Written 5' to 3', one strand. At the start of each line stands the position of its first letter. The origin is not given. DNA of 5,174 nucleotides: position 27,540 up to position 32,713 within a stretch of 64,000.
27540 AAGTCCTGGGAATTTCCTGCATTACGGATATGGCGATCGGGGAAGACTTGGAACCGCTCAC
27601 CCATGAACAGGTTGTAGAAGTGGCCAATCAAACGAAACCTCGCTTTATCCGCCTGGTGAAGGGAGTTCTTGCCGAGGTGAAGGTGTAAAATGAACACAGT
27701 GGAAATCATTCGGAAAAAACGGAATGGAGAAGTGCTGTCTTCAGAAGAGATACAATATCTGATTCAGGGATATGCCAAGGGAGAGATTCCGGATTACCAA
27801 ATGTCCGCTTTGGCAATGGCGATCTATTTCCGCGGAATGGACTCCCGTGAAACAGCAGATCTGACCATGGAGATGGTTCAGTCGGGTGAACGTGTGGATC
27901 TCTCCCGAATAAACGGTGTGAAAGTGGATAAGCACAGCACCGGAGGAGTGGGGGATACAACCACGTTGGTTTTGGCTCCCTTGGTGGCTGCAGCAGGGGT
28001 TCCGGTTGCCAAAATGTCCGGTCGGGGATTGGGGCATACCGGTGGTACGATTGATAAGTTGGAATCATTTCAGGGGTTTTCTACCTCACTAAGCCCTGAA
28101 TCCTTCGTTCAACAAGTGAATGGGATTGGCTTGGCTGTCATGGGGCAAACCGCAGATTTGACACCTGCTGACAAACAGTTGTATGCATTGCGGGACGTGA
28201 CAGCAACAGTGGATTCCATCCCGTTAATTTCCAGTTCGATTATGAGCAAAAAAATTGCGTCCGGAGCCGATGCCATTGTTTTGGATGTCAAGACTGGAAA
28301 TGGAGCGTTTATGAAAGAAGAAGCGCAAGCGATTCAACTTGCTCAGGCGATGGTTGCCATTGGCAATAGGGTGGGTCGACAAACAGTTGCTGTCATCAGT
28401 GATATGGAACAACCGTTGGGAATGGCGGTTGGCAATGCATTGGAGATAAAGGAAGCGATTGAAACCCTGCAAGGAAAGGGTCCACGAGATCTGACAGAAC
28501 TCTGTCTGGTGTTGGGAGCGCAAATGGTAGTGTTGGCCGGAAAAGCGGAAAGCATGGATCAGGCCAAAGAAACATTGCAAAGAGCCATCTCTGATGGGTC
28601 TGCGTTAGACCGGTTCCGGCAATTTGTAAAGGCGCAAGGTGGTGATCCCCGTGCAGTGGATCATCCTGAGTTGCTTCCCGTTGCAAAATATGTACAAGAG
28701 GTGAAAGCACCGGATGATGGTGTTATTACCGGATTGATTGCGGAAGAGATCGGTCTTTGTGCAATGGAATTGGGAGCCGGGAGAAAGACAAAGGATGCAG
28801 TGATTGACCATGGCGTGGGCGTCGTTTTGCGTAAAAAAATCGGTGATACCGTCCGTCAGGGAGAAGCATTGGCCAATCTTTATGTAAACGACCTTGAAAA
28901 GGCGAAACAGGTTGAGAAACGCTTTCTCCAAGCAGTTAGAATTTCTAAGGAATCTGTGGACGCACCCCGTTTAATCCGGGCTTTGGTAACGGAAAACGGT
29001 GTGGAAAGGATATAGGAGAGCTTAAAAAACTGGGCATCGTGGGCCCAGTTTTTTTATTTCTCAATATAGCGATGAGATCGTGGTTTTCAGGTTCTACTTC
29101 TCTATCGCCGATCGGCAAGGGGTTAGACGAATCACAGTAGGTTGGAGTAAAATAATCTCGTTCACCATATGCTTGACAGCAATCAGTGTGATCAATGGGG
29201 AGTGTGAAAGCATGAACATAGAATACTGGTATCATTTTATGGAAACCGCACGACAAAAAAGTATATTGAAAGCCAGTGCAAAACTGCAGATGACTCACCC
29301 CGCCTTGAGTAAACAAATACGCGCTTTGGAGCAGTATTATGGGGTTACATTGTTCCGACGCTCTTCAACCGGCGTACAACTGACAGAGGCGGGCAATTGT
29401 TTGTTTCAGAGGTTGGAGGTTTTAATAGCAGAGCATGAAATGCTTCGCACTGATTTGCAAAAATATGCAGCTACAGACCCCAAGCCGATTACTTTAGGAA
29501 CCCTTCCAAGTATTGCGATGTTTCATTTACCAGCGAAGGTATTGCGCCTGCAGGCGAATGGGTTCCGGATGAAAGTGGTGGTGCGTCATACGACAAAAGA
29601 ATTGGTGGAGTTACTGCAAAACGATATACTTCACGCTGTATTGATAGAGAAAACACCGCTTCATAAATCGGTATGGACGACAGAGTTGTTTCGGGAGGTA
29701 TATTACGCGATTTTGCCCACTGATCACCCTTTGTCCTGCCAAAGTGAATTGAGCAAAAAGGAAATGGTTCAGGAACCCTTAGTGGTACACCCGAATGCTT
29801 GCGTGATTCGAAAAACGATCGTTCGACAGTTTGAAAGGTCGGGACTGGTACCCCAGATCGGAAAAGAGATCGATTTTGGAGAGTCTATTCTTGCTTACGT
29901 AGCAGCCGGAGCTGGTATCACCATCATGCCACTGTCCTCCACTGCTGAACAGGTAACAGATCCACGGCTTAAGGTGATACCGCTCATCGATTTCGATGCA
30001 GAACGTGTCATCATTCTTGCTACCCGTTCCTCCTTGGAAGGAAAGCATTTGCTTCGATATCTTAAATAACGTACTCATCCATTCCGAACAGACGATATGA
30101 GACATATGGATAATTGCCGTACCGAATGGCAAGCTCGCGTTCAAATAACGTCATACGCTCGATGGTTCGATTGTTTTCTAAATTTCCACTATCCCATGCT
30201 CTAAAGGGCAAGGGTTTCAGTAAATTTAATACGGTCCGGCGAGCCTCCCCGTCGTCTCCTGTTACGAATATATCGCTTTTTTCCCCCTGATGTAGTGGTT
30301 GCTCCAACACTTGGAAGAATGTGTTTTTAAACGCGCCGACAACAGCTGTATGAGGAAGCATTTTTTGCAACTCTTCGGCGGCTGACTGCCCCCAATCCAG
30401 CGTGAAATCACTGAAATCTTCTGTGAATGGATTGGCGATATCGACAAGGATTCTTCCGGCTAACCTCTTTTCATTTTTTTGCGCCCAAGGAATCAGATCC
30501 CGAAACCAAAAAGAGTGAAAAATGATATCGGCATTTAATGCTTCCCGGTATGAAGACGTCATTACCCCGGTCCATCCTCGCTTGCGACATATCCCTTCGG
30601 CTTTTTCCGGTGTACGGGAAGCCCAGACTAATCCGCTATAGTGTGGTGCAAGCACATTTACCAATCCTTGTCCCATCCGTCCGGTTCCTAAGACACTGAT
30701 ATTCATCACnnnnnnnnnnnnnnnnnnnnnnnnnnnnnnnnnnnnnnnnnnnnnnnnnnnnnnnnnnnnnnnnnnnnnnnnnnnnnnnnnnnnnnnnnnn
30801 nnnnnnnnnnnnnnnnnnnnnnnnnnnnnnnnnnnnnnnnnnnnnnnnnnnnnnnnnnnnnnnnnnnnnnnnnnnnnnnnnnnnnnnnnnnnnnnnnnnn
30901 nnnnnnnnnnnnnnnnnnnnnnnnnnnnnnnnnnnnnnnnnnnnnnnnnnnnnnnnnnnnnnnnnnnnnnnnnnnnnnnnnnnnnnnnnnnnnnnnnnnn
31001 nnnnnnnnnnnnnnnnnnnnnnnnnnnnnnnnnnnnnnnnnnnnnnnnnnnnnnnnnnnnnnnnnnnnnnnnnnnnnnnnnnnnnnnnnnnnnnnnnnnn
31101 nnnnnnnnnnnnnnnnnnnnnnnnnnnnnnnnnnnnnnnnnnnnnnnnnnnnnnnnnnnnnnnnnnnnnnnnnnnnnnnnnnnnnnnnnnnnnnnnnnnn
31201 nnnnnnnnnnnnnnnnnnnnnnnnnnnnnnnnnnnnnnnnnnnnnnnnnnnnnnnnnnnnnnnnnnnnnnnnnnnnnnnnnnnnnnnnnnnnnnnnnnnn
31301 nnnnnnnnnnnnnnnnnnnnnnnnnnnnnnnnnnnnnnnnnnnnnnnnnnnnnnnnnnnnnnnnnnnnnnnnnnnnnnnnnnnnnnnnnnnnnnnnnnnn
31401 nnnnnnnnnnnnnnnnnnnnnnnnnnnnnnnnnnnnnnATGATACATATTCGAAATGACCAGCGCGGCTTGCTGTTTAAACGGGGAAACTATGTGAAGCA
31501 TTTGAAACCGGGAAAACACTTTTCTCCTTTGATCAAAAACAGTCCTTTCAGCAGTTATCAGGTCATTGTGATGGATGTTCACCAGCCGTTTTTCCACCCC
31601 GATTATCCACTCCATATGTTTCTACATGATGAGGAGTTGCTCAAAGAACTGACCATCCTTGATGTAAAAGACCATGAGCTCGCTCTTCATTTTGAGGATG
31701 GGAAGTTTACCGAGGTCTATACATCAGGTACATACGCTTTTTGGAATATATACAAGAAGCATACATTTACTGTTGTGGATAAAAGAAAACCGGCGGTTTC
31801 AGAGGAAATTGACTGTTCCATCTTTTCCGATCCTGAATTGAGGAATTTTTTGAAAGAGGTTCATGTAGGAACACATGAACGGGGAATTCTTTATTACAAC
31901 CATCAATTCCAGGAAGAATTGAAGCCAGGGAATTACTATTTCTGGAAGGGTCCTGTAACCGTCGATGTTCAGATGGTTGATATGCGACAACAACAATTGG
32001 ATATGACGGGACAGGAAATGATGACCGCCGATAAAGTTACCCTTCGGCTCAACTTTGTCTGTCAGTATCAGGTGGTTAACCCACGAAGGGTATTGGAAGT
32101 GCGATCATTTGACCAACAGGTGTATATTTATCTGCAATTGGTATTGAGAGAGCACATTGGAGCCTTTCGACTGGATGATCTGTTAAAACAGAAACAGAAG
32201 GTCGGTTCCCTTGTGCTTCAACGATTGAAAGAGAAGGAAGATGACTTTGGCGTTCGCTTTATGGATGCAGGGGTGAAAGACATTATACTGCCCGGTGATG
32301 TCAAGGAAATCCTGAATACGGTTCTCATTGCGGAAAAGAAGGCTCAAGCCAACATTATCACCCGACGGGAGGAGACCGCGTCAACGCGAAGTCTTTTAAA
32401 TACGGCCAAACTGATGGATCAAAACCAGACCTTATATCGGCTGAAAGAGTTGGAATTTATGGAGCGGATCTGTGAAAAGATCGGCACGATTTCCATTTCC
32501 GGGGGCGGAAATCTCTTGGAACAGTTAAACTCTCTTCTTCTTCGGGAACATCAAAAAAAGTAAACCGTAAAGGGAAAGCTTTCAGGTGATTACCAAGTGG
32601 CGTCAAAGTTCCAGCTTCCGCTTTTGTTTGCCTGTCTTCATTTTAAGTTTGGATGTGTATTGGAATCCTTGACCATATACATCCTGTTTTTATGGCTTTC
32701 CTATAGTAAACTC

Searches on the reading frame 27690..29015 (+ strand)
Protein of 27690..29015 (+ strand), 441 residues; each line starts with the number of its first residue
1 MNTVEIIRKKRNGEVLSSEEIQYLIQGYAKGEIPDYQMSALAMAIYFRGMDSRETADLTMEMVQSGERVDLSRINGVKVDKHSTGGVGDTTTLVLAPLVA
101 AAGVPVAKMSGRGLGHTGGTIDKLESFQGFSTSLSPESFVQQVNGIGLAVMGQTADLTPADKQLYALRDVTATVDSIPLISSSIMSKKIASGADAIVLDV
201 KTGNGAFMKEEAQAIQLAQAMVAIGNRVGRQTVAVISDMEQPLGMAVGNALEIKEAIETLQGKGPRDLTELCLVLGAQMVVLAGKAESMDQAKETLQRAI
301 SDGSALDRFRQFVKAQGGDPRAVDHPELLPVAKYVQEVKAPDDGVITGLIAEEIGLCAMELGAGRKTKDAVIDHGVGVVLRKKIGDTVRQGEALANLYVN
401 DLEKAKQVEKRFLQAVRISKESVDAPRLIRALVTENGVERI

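Call 57: search_protein_families(library=pfam, proteins=[window:27690-29015:+], max_evalue=0.00001)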
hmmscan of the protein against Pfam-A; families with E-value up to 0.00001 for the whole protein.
window:27690-29015:+ (441 aa): 3 families
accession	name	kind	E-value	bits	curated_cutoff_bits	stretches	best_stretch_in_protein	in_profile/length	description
PF00591.27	Glycos_transf_3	-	1.6e-48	166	27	1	77-306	3-253/253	Glycosyl transferase family, a/b domain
PF02885.22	Glycos_trans_3N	-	2.7e-23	81.9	26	1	5-66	2-63/63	Glycosyl transferase family, helical bundle domain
PF07831.19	PYNP_C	-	1.9e-21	75.9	27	1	346-419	2-75/75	Pyrimidine nucleoside phosphorylase C-terminal domain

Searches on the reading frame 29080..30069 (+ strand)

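Call 57: search_protein_families(library=pfam, proteins=[window:29080-30069:+], max_evalue=0.00001)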
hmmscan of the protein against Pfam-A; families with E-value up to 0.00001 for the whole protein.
window:29080-30069:+ (329 aa): 2 families
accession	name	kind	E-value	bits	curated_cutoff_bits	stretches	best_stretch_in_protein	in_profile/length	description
PF03466.25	LysR_substrate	-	2.4e-29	102.6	28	1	136-319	7-191/209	LysR substrate binding domain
PF00126.33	HTH_1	-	1.9e-17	63.4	26.6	1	52-105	6-59/60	Bacterial regulatory helix-turn-helix protein, lysR family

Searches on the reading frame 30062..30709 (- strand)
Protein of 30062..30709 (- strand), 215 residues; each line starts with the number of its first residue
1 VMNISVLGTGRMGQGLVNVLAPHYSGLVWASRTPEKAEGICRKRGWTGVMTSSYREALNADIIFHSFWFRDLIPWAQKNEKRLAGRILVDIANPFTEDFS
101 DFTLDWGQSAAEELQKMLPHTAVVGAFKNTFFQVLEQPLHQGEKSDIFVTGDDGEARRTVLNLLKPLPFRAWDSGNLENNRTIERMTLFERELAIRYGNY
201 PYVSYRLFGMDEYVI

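Call 57: search_protein_families(library=pfam, proteins=[window:30062-30709:-], max_evalue=0.00001)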
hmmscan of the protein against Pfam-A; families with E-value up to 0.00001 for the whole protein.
window:30062-30709:- (215 aa): 2 families
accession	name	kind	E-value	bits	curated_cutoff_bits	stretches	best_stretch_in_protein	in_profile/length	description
PF03807.23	F420_oxidored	-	7.8e-11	42.9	21.6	1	4-94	2-94/94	NADP oxidoreductase coenzyme F420-dependent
PF01488.26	Shikimate_DH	-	3.1e-06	27.7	24.3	1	3-94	14-114/138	Shikimate / quinate 5-dehydrogenase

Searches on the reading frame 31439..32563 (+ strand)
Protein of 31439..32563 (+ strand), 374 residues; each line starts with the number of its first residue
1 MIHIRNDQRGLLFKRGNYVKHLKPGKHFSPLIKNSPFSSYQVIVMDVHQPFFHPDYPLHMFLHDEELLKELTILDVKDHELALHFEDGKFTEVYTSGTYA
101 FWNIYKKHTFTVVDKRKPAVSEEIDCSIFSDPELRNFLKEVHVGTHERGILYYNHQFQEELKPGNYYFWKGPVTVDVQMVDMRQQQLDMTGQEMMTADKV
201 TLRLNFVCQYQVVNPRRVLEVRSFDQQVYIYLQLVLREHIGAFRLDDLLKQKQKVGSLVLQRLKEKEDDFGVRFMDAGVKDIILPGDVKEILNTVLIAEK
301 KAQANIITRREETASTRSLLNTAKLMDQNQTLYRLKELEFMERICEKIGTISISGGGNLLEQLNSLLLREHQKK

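Call 57: search_protein_families(library=pfam, proteins=[window:31439-32563:+], max_evalue=0.00001)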
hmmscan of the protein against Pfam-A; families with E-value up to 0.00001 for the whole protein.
window:31439-32563:+ (374 aa): 1 family
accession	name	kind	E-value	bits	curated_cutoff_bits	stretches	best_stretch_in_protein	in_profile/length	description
PF01145.31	Band_7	-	2.3e-26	93.3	23.6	1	143-312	3-175/176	SPFH domain / Band 7 family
